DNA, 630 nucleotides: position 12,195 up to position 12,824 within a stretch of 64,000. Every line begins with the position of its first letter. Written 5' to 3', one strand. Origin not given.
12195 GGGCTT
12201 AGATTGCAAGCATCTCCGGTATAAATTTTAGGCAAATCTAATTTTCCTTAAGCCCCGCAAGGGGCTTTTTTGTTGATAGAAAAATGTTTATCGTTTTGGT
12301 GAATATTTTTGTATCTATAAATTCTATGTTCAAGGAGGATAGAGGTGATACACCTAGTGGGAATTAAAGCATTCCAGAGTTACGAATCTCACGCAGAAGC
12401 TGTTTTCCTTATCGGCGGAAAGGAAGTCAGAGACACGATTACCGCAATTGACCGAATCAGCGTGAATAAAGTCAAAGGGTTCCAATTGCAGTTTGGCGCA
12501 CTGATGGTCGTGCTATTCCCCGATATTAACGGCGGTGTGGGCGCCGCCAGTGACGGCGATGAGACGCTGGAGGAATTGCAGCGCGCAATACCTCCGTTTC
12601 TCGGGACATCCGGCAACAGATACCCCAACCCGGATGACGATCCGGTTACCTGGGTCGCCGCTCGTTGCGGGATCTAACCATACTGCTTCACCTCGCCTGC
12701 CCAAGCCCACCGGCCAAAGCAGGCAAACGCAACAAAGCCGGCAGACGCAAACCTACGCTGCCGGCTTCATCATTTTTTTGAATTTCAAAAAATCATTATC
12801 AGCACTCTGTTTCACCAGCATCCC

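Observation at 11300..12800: GC-rich 1.5-kb island between the dCMP deaminase gene and a receiver gene carrying two small orphan genes with canonical E. coli-like signals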

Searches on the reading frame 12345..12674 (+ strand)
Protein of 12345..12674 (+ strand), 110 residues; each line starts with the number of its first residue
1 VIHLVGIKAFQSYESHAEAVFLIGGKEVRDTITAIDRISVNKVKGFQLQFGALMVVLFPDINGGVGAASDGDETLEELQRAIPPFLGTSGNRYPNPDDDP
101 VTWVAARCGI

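Call 7: search_protein_families(library=pfam, proteins=[window:12345-12674:+], max_evalue=1)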
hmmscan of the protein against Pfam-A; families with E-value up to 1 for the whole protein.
window:12345-12674:+ (110 aa): 0 families

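Call 11: find_homologous_proteins(query=window:12345-12674:+, max_evalue=0.01)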
Query window:12345-12674:+ (110 aa): 1 proteins with E <= 0.01 among 3 candidates.
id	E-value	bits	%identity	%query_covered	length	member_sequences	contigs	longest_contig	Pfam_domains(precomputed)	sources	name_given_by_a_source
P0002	5.9e-67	241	100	100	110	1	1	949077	-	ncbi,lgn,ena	-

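Call 50: search_protein_representatives(protein=window:12345-12674:+)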
Query: 110 residues. Proteins with E-value up to 0.001 (for the whole library): 5; up to 1e-10: 1; up to 1e-30: 1. The best 5 are listed.
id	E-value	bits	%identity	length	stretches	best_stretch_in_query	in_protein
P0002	1.9e-67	240.5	100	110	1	1-110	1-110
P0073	9.0e-10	54.8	44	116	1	12-89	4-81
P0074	2.4e-07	47.0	36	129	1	2-109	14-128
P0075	3.5e-07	46.5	33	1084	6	23-78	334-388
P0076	1.9e-05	40.9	53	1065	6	66-86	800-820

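Call 52: search_protein_families(library=pfam, proteins=[P0073, P0074, P0075, P0076], max_evalue=0.01)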
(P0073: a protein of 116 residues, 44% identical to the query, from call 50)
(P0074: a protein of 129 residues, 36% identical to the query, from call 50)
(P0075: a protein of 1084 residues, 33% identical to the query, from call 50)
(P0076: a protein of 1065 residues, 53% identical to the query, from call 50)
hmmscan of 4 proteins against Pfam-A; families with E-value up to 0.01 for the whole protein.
P0073 (116 aa): 0 families

P0074 (129 aa): 0 families

P0075 (1084 aa): 15 families
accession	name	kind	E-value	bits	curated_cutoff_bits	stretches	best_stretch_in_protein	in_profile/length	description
PF17963.7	Big_9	-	2.1e-18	67.4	23.6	1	845-931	3-88/89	Bacterial Ig domain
PF17892.7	Cadherin_5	-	4.4e-15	55.7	26.5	1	846-933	5-97/98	Cadherin-like domain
PF15418.12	DUF4625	-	1.6e-13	51.6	27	0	629-703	11-87/131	Domain of unknown function (DUF4625)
PF17803.7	Cadherin_4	-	5.8e-11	43.2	25.1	1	845-902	13-71/71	Bacterial cadherin-like domain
PF17957.7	Big_7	-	1.1e-08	36.1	24.1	0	13-60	10-44/70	Bacterial Ig domain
PF04526.18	DUF568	-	1e-07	33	25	0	512-579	15-82/100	Protein of unknown function (DUF568)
PF20098.4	DUF6488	-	7.4e-06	26.3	27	0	130-159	79-108/110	Family of unknown function (DUF6488)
PF11677.13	DUF3273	-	3.1e-05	23.9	25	0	439-473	104-138/265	Protein of unknown function (DUF3273)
PF12985.13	DUF3869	-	4e-05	24.2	24.5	0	79-157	6-80/85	Domain of unknown function (DUF3869)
PF24157.1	DUF7408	-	0.00032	21.2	27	0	514-561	35-82/174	Domain of unknown function (DUF7408)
PF00404.24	Dockerin_1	-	0.00077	20.1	22.9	1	1023-1071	2-49/57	Dockerin type I domain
PF20579.4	LapA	-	0.00099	19.9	27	0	532-571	3-40/99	LapA domain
PF13715.12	CarbopepD_reg_2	-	0.0028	18.1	32.2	0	969-1022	25-78/88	CarboxypepD_reg-like domain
PF09430.16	EMC7_beta-sandw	-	0.0029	18.2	26.6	0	963-997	15-48/122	ER membrane protein complex subunit 7, beta-sandwich domain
PF14686.12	fn3_3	-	0.0032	17.6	24.4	1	972-993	31-50/75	Polysaccharide lyase family 4, domain II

P0076 (1065 aa): 0 families

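Call 53: find_encoding_contigs(protein=P0073, flank=4000, max_places=3)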
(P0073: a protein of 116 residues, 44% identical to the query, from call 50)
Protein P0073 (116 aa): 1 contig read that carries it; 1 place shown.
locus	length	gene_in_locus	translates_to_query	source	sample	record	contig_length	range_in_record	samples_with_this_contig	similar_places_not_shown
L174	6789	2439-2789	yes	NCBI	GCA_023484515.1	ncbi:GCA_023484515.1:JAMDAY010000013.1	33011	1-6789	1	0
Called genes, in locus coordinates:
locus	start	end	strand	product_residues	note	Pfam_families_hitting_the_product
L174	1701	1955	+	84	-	-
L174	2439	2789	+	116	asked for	-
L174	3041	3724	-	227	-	PF00687:Ribosomal_L1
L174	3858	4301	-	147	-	PF18920:DUF5671 (weak)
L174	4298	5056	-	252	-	PF01145:Band_7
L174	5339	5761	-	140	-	PF03946:Ribosomal_L11_N, PF00298:Ribosomal_L11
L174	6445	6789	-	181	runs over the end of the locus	PF02357:NusG, PF00467:KOW (weak)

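Call 71: search_protein_families(library=phrogs, proteins=[window:12345-12674:+, L174:1701-1952:+], max_evalue=0.1)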
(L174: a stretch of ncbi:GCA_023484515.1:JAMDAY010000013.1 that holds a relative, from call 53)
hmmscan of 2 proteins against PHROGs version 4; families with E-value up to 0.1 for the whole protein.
window:12345-12674:+ (110 aa): 1 family
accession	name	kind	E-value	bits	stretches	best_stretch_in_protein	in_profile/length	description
phrog_22271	-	unknown function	0.058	14.1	1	17-56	82-121/188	-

L174:1701-1952:+ (84 aa): 0 families

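Call 72: search_protein_families(library=padloc, proteins=[window:12345-12674:+, L174:1701-1952:+], max_evalue=0.1)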
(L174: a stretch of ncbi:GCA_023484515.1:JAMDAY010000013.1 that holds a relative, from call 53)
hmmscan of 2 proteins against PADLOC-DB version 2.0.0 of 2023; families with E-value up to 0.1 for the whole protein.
window:12345-12674:+ (110 aa): 0 families

L174:1701-1952:+ (84 aa): 0 families

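Call 73: search_protein_families(library=ncbifam, proteins=[window:12345-12674:+, L174:1701-1952:+], max_evalue=0.1)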
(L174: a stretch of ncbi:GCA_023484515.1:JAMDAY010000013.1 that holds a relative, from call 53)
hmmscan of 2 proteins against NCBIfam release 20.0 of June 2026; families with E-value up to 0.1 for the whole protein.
window:12345-12674:+ (110 aa): 0 families

L174:1701-1952:+ (84 aa): 1 family
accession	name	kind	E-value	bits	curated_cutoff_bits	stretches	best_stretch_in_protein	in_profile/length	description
TIGR00105.1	L31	equivalog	0.043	13.9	38.35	1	2-51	5-57/68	50S ribosomal protein L31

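Call 96: find_related_loci(query=window:12345-12674:+, collection=viral_contigs, flank=3000)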
Query window:12345-12674:+ (110 aa) in viral_contigs; peptide patterns used: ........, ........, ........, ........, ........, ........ (x = any residue, [..] = any of these).
21 stretches matched a pattern, but none encodes a relative of the query by tblastn (E <= 1e-3).

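Call 99: predict_structure(alignment_id=A7)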
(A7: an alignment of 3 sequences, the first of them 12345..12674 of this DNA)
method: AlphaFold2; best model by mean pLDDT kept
length: 110 residues; sequences in the alignment: 3
mean_pLDDT: 67.6   pTM: 0.66
mean pLDDT of the five models: 67.6, 67.2, 65.3, 60.8, 59.5
residues with pLDDT >= 90: 5; 70-90: 62; 50-70: 17; < 50: 26
segments of 3 or more residues with pLDDT < 50: 85-110
pLDDT, mean of each block of 10 residues (from residue 1): 70 82 80 86 82 81 70 74 50 37 31
secondary structure, 60 per line:
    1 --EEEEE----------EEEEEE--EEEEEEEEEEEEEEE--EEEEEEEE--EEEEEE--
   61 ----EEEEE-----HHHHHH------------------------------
elements in order: E3-7 E18-23 E26-40 E43-50 E53-58 E65-69 H75-80

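Call 102: fold_search(model_id=the predicted structure, library=pdb)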
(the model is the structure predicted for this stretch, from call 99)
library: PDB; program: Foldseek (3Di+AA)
matches with E <= 10: 467; with E <= 0.001: 0
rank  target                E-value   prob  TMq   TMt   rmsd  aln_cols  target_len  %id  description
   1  2z0f_A                3.6e-01  0.28  0.22  0.07   8.4        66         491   20  Crystal structure of putative phosphoglucomutase from Thermus thermophilus HB8 (released 2007-11-13)
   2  7nsf                  4.2e-01  0.10  0.22  0.14  13.0       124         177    8  Triphosphate tunnel metalloenzyme from Sulfolobus acidocaldarius in complex with triphosphate and magnesium (released 2021-06-02)
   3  6iqk_I                4.5e-01  0.63  0.31  0.26   4.7        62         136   14  crystal structure of Arabidopsis thaliana Profilin 3 (released 2019-11-06)
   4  7sbd_C                4.5e-01  0.35  0.29  0.25   5.0        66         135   15  Murine Fab/IgE in complex with profilin from Hevea brasieliensis (Hev b 8) (released 2022-08-10)
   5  7ns8                  5.6e-01  0.09  0.21  0.15  12.6       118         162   11  Triphosphate tunnel metalloenzyme from Sulfolobus acidocaldarius (released 2021-06-02)
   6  7fxo_B                5.9e-01  0.23  0.23  0.20  12.1        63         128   13  Crystal Structure of apo human FABP1 monoclinic form III (released 2023-06-14)
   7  6mp4_E                5.9e-01  0.23  0.23  0.19  12.0        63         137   13  Human liver FABP1 bound to tetrahydrocannabinol (released 2019-11-13)
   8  6iqf                  6.2e-01  0.44  0.29  0.26   4.8        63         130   13  crystal structure of Arabidopsis thaliana Profilin 3 (released 2019-11-06)
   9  3elz_C                7.0e-01  0.14  0.20  0.17  12.1        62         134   14  Crystal structure of Zebrafish Ileal Bile Acid-Bindin Protein complexed with cholic acid (crystal form A). (released 2009-01-13)
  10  3nul                  7.4e-01  0.41  0.30  0.27   4.9        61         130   13  Profilin I from Arabidopsis thaliana (released 1997-12-03)
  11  5em0                  7.4e-01  0.38  0.29  0.25   4.8        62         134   11  Crystal structure of mugwort allergen Art v 4 (released 2016-06-08)
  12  8ti5                  7.4e-01  0.28  0.28  0.25   5.0        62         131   16  Crystal structure of Tyr p 36.0101 (released 2024-05-08)
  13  3em0_A                7.4e-01  0.15  0.20  0.17  12.0        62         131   14  Crystal structure of Zebrafish Ileal Bile Acid-Bindin Protein complexed with cholic acid (crystal form B). (released 2009-01-13)
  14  5f4h_A                7.4e-01  0.08  0.22  0.09  12.7       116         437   11  Archael RuvB-like Holiday junction helicase (released 2016-12-21)
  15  7nsd                  7.4e-01  0.06  0.20  0.13  12.9       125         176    7  Triphosphate tunnel metalloenzyme from Sulfolobus acidocaldarius in complex with ATP and calcium (released 2021-06-02)
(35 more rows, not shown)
